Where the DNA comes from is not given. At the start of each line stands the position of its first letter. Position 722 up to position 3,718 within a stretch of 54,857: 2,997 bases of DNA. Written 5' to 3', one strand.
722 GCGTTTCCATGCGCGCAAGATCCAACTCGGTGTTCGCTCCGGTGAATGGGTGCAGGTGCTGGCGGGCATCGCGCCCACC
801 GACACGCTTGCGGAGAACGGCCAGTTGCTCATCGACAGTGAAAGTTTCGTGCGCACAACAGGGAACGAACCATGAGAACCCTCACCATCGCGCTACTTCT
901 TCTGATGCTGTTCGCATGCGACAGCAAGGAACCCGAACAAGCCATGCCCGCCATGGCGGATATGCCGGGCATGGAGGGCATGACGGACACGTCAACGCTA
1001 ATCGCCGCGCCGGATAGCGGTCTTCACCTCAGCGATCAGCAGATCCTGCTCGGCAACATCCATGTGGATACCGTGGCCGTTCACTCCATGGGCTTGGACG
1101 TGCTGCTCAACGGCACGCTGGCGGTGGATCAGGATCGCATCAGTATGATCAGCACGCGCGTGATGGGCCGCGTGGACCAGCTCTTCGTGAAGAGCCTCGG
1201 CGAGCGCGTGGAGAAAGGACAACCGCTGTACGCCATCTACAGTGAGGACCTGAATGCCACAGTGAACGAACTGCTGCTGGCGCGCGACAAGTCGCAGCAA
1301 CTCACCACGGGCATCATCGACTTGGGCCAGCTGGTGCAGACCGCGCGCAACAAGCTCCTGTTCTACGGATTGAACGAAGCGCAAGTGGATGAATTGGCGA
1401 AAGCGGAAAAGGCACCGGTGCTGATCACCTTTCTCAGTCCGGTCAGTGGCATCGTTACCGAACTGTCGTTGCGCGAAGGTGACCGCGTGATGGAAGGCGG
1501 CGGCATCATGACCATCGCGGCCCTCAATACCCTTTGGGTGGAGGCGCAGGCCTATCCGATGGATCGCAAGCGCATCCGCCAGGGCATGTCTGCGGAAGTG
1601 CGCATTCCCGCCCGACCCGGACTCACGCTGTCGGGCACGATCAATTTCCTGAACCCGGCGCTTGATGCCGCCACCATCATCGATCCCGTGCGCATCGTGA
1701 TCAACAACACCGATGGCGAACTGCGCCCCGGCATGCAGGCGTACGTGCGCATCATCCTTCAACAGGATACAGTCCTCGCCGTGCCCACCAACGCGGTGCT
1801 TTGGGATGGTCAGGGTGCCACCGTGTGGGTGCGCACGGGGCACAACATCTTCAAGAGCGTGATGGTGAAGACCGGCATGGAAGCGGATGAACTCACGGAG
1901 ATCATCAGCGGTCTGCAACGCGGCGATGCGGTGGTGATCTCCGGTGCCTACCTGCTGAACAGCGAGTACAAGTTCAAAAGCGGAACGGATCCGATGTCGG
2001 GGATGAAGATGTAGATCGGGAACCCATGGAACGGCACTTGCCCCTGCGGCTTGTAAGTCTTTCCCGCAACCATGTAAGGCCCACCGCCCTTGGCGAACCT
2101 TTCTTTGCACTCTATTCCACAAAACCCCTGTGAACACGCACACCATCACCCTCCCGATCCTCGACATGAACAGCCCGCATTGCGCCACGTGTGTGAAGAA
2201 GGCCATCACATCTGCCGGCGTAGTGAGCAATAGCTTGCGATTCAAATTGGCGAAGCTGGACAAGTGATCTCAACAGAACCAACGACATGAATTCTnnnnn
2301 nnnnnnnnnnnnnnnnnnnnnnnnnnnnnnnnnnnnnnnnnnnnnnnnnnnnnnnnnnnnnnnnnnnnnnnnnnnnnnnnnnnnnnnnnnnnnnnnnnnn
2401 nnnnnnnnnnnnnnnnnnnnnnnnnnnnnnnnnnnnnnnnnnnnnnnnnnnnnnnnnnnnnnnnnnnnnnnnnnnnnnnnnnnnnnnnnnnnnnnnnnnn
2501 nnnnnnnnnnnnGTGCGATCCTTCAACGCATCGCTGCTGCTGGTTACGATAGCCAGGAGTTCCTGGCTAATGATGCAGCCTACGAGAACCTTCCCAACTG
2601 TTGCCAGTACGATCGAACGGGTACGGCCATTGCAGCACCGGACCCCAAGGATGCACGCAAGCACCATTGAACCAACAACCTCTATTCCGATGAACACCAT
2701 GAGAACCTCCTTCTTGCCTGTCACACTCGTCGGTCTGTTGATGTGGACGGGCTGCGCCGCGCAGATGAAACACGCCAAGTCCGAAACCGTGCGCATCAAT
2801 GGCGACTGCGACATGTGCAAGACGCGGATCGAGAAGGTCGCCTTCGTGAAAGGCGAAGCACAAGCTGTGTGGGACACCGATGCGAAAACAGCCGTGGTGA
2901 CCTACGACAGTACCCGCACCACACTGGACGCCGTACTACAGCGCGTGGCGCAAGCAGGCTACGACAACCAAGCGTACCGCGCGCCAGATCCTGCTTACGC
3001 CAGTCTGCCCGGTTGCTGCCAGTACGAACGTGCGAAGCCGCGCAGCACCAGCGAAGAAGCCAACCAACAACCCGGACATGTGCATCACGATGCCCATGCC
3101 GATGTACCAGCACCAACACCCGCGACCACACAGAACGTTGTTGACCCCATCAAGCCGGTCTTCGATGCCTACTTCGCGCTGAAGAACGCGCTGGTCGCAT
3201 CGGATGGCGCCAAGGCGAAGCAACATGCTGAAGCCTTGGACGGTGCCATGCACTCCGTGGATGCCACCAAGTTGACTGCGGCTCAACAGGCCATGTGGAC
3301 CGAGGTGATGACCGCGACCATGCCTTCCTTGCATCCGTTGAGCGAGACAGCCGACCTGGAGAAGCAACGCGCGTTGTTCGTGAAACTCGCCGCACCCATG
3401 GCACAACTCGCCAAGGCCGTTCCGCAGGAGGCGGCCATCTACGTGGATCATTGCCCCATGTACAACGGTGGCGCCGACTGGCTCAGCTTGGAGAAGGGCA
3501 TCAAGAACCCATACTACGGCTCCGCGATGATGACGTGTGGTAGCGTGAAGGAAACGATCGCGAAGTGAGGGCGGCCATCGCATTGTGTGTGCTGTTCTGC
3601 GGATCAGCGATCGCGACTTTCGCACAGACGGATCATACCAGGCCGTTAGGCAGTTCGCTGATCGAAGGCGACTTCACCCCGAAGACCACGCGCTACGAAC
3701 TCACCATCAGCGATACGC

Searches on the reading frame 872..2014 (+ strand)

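Call 62: search_protein_families(library=pfam, proteins=[window:872-2014:+], max_evalue=0.001)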
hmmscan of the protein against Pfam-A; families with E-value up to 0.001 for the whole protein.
window:872-2014:+ (380 aa): 4 families
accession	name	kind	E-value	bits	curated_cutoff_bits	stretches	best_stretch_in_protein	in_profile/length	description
PF16576.10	HlyD_D23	-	1.5e-55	188.2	30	1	77-290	6-214/214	Barrel-sandwich domain of CusB or HlyD membrane-fusion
PF13437.12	HlyD_3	-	7.2e-15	56.1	22.2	1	187-287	2-106/106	HlyD family secretion protein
PF13533.13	Biotin_lipoyl_2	-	2.5e-05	24.4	29.8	0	189-209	5-25/32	Biotin-lipoyl like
PF07831.19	PYNP_C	-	0.00037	20.5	27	0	106-128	37-59/75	Pyrimidine nucleoside phosphorylase C-terminal domain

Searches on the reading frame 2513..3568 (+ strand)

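Call 62: search_protein_families(library=pfam, proteins=[window:2513-3568:+], max_evalue=0.001)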
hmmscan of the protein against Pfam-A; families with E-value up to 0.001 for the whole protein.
window:2513-3568:+ (351 aa): 2 families
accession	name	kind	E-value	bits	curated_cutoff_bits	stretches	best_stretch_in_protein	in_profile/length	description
PF11827.13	DUF3347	-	5.2e-18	66.1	25.5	1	216-303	1-88/93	Protein of unknown function (DUF3347)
PF00403.32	HMA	-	5.9e-06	27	24.8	1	93-151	2-62/62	Heavy-metal-associated domain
